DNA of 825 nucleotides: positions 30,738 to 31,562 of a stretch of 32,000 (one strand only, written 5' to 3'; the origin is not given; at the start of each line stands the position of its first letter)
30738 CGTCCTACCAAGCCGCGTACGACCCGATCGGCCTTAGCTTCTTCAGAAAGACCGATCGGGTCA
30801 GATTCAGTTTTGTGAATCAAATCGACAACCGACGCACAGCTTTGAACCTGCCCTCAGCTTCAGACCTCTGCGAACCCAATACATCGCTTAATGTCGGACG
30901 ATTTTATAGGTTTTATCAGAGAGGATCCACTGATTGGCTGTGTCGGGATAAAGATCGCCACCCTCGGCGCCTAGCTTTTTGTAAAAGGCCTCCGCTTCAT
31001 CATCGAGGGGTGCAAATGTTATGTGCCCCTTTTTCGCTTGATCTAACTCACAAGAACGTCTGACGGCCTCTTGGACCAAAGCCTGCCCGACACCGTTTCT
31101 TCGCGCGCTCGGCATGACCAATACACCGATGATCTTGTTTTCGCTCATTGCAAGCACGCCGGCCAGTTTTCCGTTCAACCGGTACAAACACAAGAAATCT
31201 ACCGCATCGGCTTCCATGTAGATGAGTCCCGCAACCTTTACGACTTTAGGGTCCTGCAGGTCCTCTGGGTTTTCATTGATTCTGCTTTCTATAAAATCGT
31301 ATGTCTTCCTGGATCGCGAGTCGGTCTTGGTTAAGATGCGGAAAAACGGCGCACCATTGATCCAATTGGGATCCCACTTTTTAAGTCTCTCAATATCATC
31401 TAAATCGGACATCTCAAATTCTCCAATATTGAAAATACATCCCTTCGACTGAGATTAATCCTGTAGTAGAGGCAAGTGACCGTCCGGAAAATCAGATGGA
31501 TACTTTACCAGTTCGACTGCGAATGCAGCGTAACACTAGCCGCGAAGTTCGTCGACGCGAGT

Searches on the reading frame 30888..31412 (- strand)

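Call 32: search_protein_families(library=pfam, proteins=[window:30888-31412:-], max_evalue=0.01)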
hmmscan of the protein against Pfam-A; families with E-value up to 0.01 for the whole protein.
window:30888-31412:- (174 aa): 4 families
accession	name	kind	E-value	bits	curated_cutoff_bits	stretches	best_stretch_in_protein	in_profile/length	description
PF13673.13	Acetyltransf_10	-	1.5e-08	35.2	23.6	1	73-148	32-106/128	Acetyltransferase (GNAT) domain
PF00583.31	Acetyltransf_1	-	4.5e-08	33.8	20.7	1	69-148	31-115/116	Acetyltransferase (GNAT) family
PF13508.13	Acetyltransf_7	-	1.7e-07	32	27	1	77-148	8-81/84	Acetyltransferase (GNAT) domain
PF08445.16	FR47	-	0.00013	22.4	22.1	1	83-149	13-77/86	FR47-like protein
